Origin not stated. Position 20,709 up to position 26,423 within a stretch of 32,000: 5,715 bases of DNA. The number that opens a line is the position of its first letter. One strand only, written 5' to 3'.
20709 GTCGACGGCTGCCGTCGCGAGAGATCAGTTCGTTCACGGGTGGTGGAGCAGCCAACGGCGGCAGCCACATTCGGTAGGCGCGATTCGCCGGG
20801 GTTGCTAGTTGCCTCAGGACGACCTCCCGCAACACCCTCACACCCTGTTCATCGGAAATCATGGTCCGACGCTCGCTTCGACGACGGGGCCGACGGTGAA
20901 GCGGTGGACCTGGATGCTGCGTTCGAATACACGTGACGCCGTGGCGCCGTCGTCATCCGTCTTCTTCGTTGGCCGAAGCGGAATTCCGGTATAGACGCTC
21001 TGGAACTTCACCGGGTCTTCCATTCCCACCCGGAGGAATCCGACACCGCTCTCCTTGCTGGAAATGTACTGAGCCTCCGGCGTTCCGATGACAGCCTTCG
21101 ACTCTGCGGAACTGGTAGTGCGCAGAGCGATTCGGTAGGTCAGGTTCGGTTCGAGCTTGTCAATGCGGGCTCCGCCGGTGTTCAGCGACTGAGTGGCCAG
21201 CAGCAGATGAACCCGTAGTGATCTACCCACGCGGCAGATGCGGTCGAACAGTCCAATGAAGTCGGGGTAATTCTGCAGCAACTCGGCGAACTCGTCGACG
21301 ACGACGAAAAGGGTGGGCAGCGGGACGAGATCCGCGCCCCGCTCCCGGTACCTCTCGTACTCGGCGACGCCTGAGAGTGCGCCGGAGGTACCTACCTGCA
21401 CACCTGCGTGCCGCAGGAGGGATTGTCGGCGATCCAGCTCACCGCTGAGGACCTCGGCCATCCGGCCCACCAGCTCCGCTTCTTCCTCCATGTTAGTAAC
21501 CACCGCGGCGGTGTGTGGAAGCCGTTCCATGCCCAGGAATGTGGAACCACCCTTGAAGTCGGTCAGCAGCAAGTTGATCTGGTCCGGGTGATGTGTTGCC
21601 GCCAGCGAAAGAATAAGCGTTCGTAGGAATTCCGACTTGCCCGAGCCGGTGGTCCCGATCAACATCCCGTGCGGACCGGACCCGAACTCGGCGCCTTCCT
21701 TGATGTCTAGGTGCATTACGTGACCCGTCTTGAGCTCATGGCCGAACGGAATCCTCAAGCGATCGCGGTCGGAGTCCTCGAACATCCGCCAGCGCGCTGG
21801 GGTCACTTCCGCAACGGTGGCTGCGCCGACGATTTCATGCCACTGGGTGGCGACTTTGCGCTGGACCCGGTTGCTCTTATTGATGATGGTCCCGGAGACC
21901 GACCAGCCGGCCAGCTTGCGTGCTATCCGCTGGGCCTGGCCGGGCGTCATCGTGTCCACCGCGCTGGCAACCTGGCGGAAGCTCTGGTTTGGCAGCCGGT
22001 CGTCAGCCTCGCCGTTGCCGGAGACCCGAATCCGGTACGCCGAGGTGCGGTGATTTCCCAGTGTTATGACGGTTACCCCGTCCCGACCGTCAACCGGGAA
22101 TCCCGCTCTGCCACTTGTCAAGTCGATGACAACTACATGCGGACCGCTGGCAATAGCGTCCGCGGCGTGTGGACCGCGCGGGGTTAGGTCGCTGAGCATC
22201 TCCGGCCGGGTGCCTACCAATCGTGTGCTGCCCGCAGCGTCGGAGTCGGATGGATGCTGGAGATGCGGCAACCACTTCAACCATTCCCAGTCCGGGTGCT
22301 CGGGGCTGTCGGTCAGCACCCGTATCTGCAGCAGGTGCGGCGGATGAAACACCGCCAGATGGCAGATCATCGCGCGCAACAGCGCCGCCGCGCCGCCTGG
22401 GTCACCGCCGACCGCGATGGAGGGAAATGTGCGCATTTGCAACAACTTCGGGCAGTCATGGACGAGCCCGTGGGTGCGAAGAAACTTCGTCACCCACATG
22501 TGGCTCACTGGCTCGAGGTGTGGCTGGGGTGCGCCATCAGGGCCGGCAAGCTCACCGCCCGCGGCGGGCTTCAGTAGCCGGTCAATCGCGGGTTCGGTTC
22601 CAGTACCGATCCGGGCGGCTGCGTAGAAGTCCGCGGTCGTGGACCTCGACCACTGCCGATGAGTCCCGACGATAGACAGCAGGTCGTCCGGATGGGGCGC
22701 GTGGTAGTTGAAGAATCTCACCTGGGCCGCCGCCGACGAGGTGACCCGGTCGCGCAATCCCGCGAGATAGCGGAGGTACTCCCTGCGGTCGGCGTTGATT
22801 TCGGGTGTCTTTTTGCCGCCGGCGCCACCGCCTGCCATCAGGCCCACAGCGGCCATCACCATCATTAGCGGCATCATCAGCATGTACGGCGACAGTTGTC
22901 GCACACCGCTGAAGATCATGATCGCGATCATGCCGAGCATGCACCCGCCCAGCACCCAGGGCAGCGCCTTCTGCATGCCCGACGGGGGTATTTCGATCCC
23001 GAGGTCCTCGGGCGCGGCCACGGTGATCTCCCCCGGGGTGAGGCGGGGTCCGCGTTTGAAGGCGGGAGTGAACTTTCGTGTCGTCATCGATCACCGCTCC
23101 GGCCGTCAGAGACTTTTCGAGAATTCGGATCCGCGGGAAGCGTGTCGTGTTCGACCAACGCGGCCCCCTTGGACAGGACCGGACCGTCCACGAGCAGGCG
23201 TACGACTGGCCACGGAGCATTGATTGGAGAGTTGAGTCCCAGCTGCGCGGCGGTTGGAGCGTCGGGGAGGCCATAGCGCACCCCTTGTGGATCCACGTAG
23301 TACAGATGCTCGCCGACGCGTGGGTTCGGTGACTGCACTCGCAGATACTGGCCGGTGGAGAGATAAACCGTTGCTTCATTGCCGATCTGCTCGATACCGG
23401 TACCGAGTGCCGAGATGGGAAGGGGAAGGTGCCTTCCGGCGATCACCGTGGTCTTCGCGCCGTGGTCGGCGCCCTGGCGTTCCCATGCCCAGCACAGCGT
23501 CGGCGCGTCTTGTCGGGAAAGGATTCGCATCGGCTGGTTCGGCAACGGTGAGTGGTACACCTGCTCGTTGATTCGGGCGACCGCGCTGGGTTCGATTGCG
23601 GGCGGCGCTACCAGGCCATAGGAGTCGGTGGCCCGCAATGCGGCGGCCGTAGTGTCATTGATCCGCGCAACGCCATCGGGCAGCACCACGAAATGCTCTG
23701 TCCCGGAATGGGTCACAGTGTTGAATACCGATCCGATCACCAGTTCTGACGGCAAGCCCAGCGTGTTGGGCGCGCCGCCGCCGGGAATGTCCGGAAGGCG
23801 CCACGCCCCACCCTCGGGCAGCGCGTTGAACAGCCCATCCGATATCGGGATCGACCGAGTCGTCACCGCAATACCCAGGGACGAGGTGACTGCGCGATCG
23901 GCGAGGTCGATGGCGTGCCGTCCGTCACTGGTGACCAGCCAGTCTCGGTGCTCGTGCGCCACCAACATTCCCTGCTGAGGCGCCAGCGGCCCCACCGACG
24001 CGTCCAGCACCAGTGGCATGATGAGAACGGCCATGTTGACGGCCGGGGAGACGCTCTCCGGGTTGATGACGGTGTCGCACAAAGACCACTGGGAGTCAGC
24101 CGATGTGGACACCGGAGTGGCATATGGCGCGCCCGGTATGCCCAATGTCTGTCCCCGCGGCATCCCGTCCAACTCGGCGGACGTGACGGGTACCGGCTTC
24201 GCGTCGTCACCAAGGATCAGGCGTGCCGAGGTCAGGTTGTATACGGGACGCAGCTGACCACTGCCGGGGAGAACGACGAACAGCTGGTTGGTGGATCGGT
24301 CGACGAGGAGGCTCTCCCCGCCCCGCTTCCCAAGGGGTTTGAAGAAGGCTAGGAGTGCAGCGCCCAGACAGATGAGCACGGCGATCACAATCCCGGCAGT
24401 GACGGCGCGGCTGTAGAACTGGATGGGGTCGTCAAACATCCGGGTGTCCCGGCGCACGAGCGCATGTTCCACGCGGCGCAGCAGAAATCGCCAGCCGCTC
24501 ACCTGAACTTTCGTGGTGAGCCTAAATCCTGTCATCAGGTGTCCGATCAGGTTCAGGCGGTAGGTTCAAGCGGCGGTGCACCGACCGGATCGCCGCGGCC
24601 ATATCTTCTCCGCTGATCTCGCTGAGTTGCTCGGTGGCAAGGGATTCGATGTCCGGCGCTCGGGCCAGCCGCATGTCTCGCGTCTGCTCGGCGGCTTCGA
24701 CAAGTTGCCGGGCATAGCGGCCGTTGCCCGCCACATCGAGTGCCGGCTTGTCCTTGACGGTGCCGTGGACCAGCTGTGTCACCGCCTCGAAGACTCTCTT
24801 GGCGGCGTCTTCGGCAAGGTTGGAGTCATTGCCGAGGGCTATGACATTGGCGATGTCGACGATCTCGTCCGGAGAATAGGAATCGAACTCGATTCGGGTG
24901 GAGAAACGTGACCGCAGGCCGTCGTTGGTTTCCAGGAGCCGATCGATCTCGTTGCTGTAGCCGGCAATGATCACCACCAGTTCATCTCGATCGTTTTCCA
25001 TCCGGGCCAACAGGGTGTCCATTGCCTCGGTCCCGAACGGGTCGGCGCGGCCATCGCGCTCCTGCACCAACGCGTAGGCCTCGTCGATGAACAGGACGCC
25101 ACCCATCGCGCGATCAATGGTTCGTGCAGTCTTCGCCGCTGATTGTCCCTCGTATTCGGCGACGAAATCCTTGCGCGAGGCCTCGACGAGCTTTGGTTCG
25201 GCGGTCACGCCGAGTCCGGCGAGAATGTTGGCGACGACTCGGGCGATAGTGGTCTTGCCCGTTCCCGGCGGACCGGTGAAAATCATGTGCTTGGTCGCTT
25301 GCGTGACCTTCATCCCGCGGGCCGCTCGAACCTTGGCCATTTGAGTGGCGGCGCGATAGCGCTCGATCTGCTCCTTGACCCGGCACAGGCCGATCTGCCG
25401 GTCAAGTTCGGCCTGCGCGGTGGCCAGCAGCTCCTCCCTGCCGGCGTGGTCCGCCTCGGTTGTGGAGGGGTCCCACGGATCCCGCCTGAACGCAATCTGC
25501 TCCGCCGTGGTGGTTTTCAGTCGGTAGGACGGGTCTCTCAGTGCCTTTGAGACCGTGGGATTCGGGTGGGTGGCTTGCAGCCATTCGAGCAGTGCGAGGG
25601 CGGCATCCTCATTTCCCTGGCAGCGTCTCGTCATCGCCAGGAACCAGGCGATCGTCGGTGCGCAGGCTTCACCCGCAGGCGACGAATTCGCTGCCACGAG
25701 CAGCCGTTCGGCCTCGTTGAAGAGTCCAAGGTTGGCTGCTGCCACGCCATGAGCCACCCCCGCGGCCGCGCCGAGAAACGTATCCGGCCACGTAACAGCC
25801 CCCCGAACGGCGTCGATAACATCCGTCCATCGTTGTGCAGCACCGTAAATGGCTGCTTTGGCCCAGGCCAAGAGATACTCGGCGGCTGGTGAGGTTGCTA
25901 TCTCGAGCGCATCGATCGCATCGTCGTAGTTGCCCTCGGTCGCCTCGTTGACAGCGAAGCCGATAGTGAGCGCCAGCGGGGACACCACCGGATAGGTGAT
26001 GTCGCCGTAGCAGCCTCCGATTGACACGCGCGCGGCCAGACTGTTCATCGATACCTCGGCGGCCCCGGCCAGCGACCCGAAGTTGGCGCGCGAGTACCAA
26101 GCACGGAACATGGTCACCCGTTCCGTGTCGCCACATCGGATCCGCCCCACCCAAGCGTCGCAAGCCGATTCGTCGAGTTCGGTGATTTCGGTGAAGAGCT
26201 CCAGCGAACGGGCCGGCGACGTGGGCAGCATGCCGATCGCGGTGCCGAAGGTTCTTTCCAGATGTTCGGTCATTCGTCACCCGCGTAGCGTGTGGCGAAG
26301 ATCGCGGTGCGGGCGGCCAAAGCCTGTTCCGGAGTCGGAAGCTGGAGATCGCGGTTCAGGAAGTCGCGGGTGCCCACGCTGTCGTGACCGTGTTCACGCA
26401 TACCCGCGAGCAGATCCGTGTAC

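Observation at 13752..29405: ESX-1-type T7SS block (espE to eccD) that stops immediately after eccD and sits in a non-ESX neighbourhood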

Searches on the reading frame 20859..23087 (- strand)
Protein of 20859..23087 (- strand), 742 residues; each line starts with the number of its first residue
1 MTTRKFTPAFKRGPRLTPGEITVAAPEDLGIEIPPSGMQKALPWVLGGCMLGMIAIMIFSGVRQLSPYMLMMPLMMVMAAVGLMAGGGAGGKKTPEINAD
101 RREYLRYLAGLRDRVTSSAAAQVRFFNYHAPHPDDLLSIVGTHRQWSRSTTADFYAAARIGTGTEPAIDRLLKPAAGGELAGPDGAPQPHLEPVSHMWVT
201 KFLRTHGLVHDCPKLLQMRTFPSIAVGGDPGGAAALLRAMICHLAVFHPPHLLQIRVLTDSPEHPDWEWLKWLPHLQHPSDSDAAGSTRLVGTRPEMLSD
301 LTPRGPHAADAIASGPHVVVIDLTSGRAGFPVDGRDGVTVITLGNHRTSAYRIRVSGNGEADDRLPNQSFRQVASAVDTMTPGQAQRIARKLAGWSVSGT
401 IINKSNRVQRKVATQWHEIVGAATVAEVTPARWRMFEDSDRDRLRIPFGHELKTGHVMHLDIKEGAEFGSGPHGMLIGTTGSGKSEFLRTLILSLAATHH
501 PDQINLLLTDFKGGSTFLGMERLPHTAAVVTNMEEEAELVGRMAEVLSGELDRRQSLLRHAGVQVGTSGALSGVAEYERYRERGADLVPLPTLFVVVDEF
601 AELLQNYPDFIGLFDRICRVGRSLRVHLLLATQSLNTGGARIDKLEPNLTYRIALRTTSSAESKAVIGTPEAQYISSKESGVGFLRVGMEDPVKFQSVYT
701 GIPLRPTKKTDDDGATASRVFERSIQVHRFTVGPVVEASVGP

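Call 4: search_protein_families(library=pfam, proteins=[window:20859-23087:-])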
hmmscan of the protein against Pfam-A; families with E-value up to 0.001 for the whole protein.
window:20859-23087:- (742 aa): 1 family
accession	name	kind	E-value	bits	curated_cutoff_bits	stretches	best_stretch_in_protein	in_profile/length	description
PF01580.24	FtsK_SpoIIIE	-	3.1e-49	167.8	24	1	432-635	6-219/221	FtsK/SpoIIIE family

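Call 31: search_protein_families(library=ncbifam, proteins=[window:20859-23087:-])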
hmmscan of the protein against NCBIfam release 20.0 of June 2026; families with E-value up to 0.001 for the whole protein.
window:20859-23087:- (742 aa): 5 families
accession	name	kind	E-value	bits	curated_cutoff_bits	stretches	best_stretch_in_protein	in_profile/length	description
TIGR03924.1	T7SS_EccC_a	equivalog_domain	1e-227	758.1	509.15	1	24-700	2-669/673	type VII secretion protein EccCa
TIGR03928.1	T7_EssCb_Firm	equivalog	5.2e-77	259.6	778.4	2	377-713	385-698/1296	type VII secretion protein EssC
TIGR03925.1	T7SS_EccC_b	equivalog_domain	1.1e-29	103.2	346.55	1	469-684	74-274/564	type VII secretion protein EccCb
NF007615.0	PRK10263.1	equivalog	8.9e-09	33.6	1566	1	469-669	1008-1218/1355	DNA translocase FtsK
NF041017.1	DNA_import_CedB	equivalog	0.0004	19.1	700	0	448-513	256-314/590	DNA import protein CedB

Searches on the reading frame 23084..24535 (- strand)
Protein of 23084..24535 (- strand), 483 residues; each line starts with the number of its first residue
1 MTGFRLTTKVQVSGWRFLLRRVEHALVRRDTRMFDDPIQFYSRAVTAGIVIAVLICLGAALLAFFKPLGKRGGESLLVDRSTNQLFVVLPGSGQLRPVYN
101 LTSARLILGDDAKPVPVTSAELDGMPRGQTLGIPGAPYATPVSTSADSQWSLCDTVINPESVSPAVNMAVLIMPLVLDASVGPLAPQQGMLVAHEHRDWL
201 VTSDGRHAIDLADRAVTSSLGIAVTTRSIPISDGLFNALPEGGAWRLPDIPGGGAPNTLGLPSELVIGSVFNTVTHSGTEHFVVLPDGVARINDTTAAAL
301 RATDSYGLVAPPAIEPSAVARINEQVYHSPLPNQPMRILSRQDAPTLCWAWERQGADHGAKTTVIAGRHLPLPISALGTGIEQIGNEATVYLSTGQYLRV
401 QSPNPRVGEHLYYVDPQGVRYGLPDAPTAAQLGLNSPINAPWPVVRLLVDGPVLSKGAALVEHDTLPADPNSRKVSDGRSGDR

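Call 4: search_protein_families(library=pfam, proteins=[window:23084-24535:-])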
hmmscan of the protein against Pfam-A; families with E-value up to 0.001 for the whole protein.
window:23084-24535:- (483 aa): 1 family
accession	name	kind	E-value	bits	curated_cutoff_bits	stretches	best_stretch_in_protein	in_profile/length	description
PF05108.18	T7SS_ESX1_EccB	-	3e-159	531.2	27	1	5-467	2-473/474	Type VII secretion system ESX-1, transport TM domain B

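Call 31: search_protein_families(library=ncbifam, proteins=[window:23084-24535:-])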
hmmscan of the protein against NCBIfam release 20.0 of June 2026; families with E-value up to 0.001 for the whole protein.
window:23084-24535:- (483 aa): 1 family
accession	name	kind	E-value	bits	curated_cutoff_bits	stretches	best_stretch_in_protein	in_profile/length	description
TIGR03919.1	T7SS_EccB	equivalog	3.2e-155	517.4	154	1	7-455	1-457/457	type VII secretion protein EccB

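Call 55: search_dna_similar(query=window:23084-24535:-, collection=plasmids, mode=protein, max_rows=12)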
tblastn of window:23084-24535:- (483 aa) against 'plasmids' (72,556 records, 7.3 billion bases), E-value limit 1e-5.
Records with a match: 125; places in all: 129; records where one place covers at least 80% of the query: 112.
Best place of each record, by identity: <60% 125.
By first word of the organism name: Mycobacterium 63; Streptomyces 28; Mycolicibacterium 20; Mycobacteroides 5; Tsukamurella 3; Nocardia 2; Rhodococcus 2; Candidatus 1; Nonomuraea 1.
By predicted mobility (MOB-suite, as given by PLSDB): non-mobilizable 63; mobilizable 62.
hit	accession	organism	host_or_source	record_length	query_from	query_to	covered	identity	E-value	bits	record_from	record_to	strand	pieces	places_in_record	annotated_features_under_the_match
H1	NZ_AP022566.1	Mycolicibacterium alvei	-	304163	4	483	99%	45.8%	6e-133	431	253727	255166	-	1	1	eccB: type VII secretion protein EccB | eccCa: type VII secretion protein EccCa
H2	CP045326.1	Mycobacterium sp. THAF192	pure culture,Surface of a polyethylene ...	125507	4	466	96%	47.2%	1e-121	399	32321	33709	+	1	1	eccB4: ESX-1 secretion system protein eccB1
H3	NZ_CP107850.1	Nocardia sp. NBC_00511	-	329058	4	479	99%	36.4%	2e-80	280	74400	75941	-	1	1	eccB: type VII secretion protein EccB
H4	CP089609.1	Mycolicibacterium fortuitum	Homo sapiens,bacterial isolate,foreskin ...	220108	7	469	96%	36.3%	5e-68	243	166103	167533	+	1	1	eccB: type VII secretion protein EccB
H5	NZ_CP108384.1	Nocardia sp. NBC_01327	-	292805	4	472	97%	35.6%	1e-76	268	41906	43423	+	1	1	eccB: type VII secretion protein EccB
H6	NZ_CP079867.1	Mycobacterium sp. SMC-8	Homo sapiens,sputum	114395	2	478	99%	34.2%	1e-54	204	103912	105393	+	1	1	eccB: type VII secretion protein EccB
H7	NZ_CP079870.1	Mycobacterium sp. SMC-4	Homo sapiens,sputum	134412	2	478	99%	34.2%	1e-54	204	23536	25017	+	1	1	eccB: type VII secretion protein EccB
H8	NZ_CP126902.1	Mycolicibacterium vanbaalenii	cell culture,soil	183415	6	474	97%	34.6%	4e-67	241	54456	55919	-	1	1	eccB: type VII secretion protein EccB | eccCa: type VII secretion protein EccCa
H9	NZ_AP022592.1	Mycolicibacterium arabiense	-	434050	5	469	96%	34.8%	1e-58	216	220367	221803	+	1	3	eccB: type VII secretion protein EccB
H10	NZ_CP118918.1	Mycobacteroides chelonae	Homo sapiens,Respiratory specimen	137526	2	478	99%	33.8%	1e-53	201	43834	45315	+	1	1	eccB: type VII secretion protein EccB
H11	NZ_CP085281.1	Mycobacterium avium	Homo sapiens,sputum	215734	3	470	97%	34.3%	4e-78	273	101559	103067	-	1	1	eccB: type VII secretion protein EccB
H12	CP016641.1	Mycobacterium sp. djl-10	activated sludge,waste water treatment ...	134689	2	478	99%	33.6%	7e-53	199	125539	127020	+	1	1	type VII secretion protein EccB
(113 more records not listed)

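Call 56: search_solved_structures(query=window:23084-24535:-, max_evalue=0.00001)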
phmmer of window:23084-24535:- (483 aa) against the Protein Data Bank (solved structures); distinct sequences matched with E-value up to 0.00001: 11.
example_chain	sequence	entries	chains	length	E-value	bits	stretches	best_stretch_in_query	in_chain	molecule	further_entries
5cyu_A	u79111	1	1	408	2.6e-176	590.4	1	74-479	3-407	Conserved membrane protein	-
3x3m_A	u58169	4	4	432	6.6e-164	549.5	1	69-481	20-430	ESX-1 secretion system protein EccB1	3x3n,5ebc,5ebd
4kk7_A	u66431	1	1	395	2.3e-157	527.9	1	73-466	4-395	ESX-1 secretion system protein eccB1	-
6lar_A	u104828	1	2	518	3.3e-76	260.3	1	7-476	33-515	ESX-3 secretion system ATPase EccB3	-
7np7_B1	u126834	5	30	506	1.5e-64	221.8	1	3-471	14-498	ESX-5 secretion system ATPase EccB5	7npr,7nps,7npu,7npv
7b9f_B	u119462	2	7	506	8.5e-64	219.4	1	3-474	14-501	EccB5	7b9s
6sgy_A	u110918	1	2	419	6.6e-57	196.7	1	75-476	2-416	ESX-3 secretion system protein EccB3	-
6umm_D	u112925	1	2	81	4.4e-10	42.2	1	7-67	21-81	ESX-3 secretion system ATPase EccB3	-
6sgz_I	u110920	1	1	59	4e-09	39.1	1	8-64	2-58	ESX-3 secretion system ATPase EccB3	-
6sgw_A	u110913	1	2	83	5.1e-09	38.7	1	7-64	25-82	ESX-3 secretion system ATPase EccB3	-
6sgx_A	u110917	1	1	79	9.9e-09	37.8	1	7-59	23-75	ESX-3 secretion system EccB3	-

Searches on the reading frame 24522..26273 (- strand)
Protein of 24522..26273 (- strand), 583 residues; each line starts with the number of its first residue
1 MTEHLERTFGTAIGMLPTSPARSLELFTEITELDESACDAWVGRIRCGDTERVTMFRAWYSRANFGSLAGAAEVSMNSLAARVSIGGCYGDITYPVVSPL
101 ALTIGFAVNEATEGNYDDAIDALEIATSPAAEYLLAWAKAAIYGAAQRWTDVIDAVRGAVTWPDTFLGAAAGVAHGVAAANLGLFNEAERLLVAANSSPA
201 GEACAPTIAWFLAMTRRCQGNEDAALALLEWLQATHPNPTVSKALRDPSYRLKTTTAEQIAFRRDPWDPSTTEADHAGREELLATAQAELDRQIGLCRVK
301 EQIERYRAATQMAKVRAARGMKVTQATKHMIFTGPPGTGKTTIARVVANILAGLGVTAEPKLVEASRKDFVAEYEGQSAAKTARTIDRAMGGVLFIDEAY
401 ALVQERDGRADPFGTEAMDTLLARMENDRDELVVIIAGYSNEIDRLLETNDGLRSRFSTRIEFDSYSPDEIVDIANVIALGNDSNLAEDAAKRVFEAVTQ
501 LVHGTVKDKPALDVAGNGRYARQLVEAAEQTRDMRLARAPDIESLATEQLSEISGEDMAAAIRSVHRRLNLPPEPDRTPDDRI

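Call 4: search_protein_families(library=pfam, proteins=[window:24522-26273:-])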
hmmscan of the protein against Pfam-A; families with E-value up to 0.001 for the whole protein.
window:24522-26273:- (583 aa): 11 families
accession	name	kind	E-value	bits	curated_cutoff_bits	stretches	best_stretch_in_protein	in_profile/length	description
PF21545.3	T7SS_EccA1_N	-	1.3e-84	284.2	27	1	2-272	2-271/272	T7SS, ESX-1 secretion system protein EccA1, N-terminal domain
PF00004.35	AAA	-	1.7e-22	80.7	21.2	1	330-464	1-130/131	ATPase family associated with various cellular activities (AAA)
PF17866.7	AAA_lid_6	-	5.4e-08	33.2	24.3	1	508-557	13-59/60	AAA lid domain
PF05496.18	RuvB_N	-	1.5e-06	28.5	27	1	315-365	23-72/159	Holliday junction DNA helicase RuvB P-loop domain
PF01078.27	Mg_chelatase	-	2.9e-06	27.2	20.3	1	315-356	9-51/207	Magnesium chelatase, subunit ChlI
PF13401.12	AAA_22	-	3.9e-05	24.4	27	0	327-445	5-128/130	AAA domain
PF13604.12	AAA_30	-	4.9e-05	23.6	27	1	324-399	15-97/191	AAA domain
PF20720.3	nSTAND3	-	0.00022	21.4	27.2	1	321-355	11-45/155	Novel STAND NTPase 3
PF13245.12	AAA_19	-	0.00038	21.1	25.1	1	324-389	8-71/134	AAA domain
PF13481.12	AAA_25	-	0.00071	19.7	27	0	328-435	34-149/195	AAA domain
PF07728.20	AAA_5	-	0.00083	19.8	22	0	329-398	1-74/139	AAA domain (dynein-related subfamily)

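Call 31: search_protein_families(library=ncbifam, proteins=[window:24522-26273:-])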
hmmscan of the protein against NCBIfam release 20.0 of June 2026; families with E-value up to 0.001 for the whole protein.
window:24522-26273:- (583 aa): 24 families
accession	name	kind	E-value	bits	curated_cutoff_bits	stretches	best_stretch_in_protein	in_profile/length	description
TIGR03922.1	T7SS_EccA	equivalog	3.1e-207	689.6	466.65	1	27-567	1-557/557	type VII secretion AAA-ATPase EccA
TIGR02881.1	spore_V_K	equivalog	2.4e-67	226.7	422.95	1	287-557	2-260/261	stage V sporulation protein K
TIGR02880.1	cbbX_cfxQ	equivalog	3.2e-54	184.1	459.25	1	275-560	9-280/284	CbbX protein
TIGR00635.1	ruvB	equivalog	2.3e-09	36.7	299.05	1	315-402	20-93/305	Holliday junction branch migration DNA helicase RuvB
NF000868.0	PRK00080.1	equivalog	7.6e-09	34.9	282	1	291-364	16-89/330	Holliday junction branch migration DNA helicase RuvB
NF042959.1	IteA_antiphage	equivalog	1.2e-06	28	510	1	299-465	104-254/367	anti-phage ATPase IteA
NF003069.1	PRK03992.1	subfamily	5e-06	25.9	500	1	325-444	163-281/379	proteasome-activating nucleotidase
NF009881.0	PRK13341.1-2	equivalog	8e-06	24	651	1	328-399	53-118/736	AAA family ATPase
TIGR01243.1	CDC48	subfamily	1.1e-05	24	802.65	1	326-465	211-345/733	CDC48 family AAA ATPase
TIGR01448.2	helicase_RecD2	equivalog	2.4e-05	22.7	500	1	264-354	268-358/713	SF1B family DNA helicase RecD2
TIGR03689.1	pup_AAA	equivalog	2.5e-05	23.2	504.75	1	300-443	188-343/512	proteasome ATPase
TIGR00368.1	TIGR00368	hypoth_equivalog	3e-05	22.8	362.4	1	314-355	197-239/499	YifB family Mg chelatase-like AAA ATPase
TIGR00763.1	lon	equivalog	4e-05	22.3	608.05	1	283-351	317-377/795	endopeptidase La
TIGR01242.2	TIGR01242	subfamily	9.6e-05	21.5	500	1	325-445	146-265/362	proteasome-activating nucleotidase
NF009883.0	PRK13341.1-4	equivalog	0.00011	20.2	668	1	327-401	55-123/729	AAA family ATPase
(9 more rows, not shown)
